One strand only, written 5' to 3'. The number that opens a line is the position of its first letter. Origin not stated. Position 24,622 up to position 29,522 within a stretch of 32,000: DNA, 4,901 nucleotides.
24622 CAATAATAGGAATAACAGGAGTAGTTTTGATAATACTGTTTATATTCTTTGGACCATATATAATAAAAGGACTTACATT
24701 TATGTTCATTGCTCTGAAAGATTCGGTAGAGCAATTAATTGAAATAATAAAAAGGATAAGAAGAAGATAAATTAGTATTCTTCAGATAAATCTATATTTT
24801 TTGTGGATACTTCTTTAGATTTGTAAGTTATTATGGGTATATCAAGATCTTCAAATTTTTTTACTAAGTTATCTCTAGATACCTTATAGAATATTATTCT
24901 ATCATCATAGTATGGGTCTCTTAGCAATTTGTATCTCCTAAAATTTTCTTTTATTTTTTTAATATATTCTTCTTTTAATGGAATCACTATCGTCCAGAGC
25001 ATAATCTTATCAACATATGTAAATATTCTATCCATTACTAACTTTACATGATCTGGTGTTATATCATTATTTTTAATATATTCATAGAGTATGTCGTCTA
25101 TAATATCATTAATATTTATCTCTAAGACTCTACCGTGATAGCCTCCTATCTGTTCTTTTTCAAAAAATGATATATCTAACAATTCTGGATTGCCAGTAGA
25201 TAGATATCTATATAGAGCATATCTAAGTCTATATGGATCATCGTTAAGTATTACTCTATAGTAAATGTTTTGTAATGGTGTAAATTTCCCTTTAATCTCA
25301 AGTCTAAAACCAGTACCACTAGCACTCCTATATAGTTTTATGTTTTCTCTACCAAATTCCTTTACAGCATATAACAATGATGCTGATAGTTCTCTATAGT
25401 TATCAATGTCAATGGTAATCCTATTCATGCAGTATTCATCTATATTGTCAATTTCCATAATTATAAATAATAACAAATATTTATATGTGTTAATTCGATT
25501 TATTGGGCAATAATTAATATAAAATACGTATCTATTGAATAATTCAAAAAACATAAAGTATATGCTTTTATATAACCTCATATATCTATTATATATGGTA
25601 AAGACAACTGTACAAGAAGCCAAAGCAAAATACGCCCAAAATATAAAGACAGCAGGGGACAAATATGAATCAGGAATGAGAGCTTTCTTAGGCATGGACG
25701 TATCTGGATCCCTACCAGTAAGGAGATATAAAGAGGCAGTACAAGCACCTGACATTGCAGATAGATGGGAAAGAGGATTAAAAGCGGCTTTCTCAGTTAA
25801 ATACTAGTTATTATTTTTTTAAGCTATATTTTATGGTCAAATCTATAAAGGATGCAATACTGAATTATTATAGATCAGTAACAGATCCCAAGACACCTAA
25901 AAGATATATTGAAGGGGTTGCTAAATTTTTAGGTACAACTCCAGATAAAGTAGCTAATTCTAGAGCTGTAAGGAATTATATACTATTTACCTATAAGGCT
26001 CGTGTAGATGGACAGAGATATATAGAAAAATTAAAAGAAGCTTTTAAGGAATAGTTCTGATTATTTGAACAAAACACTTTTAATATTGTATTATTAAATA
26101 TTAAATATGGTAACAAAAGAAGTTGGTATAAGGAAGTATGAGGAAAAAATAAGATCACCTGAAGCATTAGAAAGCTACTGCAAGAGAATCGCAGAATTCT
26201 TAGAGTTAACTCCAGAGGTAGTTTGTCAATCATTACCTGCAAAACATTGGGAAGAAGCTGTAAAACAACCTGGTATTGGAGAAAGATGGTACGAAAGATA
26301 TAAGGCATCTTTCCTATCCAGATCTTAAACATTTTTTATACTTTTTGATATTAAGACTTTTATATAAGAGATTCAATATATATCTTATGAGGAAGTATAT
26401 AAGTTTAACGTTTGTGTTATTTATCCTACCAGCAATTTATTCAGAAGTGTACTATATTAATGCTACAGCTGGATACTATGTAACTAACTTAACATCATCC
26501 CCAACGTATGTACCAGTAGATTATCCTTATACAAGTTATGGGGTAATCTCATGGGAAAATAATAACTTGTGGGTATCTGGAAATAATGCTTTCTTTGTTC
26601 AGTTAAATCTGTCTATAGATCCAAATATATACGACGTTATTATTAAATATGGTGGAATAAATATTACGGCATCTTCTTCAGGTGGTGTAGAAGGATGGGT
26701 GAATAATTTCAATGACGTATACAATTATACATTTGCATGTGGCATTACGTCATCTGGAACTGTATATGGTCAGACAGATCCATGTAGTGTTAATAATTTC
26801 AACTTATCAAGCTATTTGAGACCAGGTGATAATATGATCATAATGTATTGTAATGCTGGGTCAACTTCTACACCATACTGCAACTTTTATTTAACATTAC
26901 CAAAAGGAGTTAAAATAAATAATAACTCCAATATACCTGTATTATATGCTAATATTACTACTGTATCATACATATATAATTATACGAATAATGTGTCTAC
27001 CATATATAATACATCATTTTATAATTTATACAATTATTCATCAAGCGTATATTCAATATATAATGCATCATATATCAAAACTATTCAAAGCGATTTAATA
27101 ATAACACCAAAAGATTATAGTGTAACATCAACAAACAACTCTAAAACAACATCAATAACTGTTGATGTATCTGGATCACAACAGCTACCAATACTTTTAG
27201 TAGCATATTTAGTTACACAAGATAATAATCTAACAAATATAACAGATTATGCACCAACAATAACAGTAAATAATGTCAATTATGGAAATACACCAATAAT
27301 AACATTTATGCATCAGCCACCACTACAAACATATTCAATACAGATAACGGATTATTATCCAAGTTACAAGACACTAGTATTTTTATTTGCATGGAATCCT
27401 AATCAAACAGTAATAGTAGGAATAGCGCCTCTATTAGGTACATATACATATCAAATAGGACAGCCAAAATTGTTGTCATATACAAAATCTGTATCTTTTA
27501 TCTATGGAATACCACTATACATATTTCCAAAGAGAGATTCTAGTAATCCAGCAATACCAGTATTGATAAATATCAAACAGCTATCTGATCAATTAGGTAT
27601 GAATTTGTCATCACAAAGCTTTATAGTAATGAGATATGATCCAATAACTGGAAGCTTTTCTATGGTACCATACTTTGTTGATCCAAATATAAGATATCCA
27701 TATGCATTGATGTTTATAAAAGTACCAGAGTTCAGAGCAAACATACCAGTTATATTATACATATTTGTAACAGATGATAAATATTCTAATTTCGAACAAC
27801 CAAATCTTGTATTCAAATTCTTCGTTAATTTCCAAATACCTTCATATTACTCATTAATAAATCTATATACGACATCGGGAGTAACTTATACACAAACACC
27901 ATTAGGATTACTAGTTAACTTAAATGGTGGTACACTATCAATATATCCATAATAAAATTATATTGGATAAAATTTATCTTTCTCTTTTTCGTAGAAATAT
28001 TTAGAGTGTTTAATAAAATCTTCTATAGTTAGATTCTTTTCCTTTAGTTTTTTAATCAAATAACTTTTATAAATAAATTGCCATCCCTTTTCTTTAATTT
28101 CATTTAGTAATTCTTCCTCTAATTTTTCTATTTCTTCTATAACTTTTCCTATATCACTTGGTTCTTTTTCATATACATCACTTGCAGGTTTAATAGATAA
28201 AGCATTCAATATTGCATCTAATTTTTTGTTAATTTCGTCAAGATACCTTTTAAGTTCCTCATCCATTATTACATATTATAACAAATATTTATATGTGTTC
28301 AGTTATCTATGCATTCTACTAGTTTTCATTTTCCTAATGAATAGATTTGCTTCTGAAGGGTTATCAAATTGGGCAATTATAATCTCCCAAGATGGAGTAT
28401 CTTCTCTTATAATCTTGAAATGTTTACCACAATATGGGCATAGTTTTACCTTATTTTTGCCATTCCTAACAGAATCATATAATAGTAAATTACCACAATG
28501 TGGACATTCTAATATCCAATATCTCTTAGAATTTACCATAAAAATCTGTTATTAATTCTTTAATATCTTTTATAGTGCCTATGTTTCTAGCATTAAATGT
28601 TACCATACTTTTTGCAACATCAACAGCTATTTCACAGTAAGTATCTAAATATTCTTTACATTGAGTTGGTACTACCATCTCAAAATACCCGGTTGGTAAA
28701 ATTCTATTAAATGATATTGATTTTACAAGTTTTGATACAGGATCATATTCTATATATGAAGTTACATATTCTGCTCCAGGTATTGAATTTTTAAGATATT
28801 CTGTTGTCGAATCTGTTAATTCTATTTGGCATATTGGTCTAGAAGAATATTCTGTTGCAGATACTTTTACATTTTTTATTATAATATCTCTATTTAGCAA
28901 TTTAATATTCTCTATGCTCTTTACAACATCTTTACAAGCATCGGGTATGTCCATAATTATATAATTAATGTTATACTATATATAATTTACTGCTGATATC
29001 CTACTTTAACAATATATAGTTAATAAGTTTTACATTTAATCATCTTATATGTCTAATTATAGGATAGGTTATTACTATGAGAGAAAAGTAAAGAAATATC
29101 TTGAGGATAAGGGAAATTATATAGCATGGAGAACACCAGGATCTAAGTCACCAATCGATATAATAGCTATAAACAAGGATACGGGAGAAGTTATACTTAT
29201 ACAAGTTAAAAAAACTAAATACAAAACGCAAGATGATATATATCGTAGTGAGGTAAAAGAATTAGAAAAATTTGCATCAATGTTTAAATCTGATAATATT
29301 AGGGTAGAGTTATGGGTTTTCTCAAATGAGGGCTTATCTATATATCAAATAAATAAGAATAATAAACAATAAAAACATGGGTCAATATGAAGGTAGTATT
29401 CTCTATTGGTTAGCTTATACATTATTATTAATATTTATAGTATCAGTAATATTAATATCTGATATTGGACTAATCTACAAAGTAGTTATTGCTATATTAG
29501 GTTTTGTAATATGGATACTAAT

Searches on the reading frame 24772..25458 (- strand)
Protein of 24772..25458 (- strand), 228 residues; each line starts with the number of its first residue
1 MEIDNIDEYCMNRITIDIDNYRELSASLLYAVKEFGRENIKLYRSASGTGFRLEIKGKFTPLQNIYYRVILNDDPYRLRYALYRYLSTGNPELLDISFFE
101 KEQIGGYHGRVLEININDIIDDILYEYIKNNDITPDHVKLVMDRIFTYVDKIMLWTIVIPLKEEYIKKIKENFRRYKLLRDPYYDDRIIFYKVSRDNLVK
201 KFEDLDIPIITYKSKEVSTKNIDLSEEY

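Call 76: search_protein_families(library=phrogs, proteins=[window:24772-25458:-], max_evalue=0.01)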
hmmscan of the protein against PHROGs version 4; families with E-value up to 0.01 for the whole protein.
window:24772-25458:- (228 aa): 0 families

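Call 123: search_solved_structures(query=A9, max_evalue=5)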
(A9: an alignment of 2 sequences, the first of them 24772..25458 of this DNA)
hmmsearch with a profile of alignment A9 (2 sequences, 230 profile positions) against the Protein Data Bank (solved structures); distinct sequences matched with E-value up to 5: 2.
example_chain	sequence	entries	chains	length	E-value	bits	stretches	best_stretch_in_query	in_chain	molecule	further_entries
8wzl_A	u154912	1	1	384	0.67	12.7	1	78-150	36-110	Histone deacetylase 7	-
3abf_A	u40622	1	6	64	1.6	11.4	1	165-198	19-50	4-oxalocrotonate tautomerase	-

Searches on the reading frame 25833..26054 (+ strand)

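Call 14: search_protein_families(library=pfam, proteins=[window:25833-26054:+], max_evalue=0.1)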
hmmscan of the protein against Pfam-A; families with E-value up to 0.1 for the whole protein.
window:25833-26054:+ (73 aa): 1 family
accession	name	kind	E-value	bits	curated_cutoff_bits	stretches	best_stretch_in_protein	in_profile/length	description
PF18593.6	CdiI_2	-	0.054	14.7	26.7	1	6-49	24-67/91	CdiI immunity protein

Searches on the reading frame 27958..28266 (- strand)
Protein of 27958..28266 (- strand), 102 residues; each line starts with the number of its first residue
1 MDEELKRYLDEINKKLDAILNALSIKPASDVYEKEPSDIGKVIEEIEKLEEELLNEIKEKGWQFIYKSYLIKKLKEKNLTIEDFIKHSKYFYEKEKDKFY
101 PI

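Call 14: search_protein_families(library=pfam, proteins=[window:27958-28266:-], max_evalue=0.1)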
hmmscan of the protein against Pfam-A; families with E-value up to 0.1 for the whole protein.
window:27958-28266:- (102 aa): 3 families
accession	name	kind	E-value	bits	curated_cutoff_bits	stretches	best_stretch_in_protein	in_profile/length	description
PF12967.12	DUF3855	-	0.02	15.3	27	1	34-94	80-139/158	Domain of Unknown Function with PDB structure (DUF3855)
PF20286.3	divDNApol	-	0.037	12.7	25.7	1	14-87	510-583/705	Divergent Family B DNA polymerase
PF16809.10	NleF_casp_inhib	-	0.071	13.6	24.1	1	2-75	6-80/145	NleF caspase inhibitor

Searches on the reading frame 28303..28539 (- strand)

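Call 14: search_protein_families(library=pfam, proteins=[window:28303-28539:-], max_evalue=0.1)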
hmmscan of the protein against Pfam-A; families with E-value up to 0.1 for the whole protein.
window:28303-28539:- (78 aa): 34 families (the best 25 are shown)
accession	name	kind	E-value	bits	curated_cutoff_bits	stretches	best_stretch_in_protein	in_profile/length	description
PF13248.11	Zn_ribbon_3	-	3.3e-05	23.6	27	0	11-20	4-12/26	zinc-ribbon domain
PF02150.21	Zn_ribbon_RPB9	-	0.00037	20.8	25.2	1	12-40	4-30/36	RNA polymerases M/15 Kd subunit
PF02591.20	Zn_ribbon_9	-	0.00049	20.6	29.1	0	21-38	14-30/33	C4-type zinc ribbon domain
PF14354.12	Lar_restr_allev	-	0.00088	19.9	28.6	0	30-52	2-24/58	Restriction alleviation protein Lar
PF07754.17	HVO_2753_ZBP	-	0.001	19.3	33.2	0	4-38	11-46/46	Small zinc finger protein HVO_2753-like, Zn-binding pocket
PF24460.1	DUF7575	-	0.0014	18.3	28.5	0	11-17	5-11/28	Domain of unknown function (DUF7575)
PF23137.1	HVO_0758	-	0.0016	18.6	27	1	7-43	18-54/55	HVO_0758 mu-protein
PF01396.24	Zn_ribbon_Top1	-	0.0022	18.2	32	0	11-28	3-20/39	Topoisomerase DNA binding C4 zinc finger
PF23451.1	Zn_ribbon_PaaD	-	0.0039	17.2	27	0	27-38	11-21/53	PaaD zinc beta ribbon domain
PF14255.11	Cys_rich_CPXG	-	0.0049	17.2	25.2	0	34-43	3-12/52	Cysteine-rich CPXCG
PF13005.12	zf-IS66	-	0.0051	17.6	27.3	0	33-58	3-30/46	zinc-finger binding domain of transposase IS66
PF14369.11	Zn_ribbon_19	-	0.0066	17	30.8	0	31-41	21-31/35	zinc-ribbon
PF23475.1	zf-Tbcl_FmdE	-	0.0075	16.2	23.2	0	26-41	2-17/35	FmdE treble clef zinc finger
PF05605.18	zf-Di19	-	0.0099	16.5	27.5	0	34-43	5-14/54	Drought induced 19 protein (Di19), zinc-binding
PF10276.14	zf-CHCC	-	0.011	16.2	27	1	28-41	24-37/37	Zinc-finger domain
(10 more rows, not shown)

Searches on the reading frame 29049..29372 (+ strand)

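Call 23: search_protein_families(library=pfam, proteins=[window:29049-29372:+], max_evalue=0.1)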
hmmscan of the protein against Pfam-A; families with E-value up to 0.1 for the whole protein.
window:29049-29372:+ (107 aa): 6 families
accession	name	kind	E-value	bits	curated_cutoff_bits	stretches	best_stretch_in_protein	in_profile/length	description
PF01870.24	Hjc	-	6.2e-10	39.3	21.1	1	10-82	2-74/93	Archaeal holliday junction resolvase (hjc)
PF04471.18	Mrr_cat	-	0.00019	22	21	1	9-80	8-77/115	Restriction endonuclease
PF13156.12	Mrr_cat_2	-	0.0025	18.1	22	1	35-93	31-84/127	Restriction endonuclease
PF02021.23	UPF0102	-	0.0059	17.4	23.6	1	10-80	1-70/80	Uncharacterised protein family UPF0102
PF13588.12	HSDR_N_2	-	0.032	14.8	25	1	33-94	36-88/110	Type I restriction enzyme R protein N terminus (HSDR_N)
PF05853.18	BKACE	-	0.086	12.6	24.8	1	47-94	103-150/274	beta-keto acid cleavage enzyme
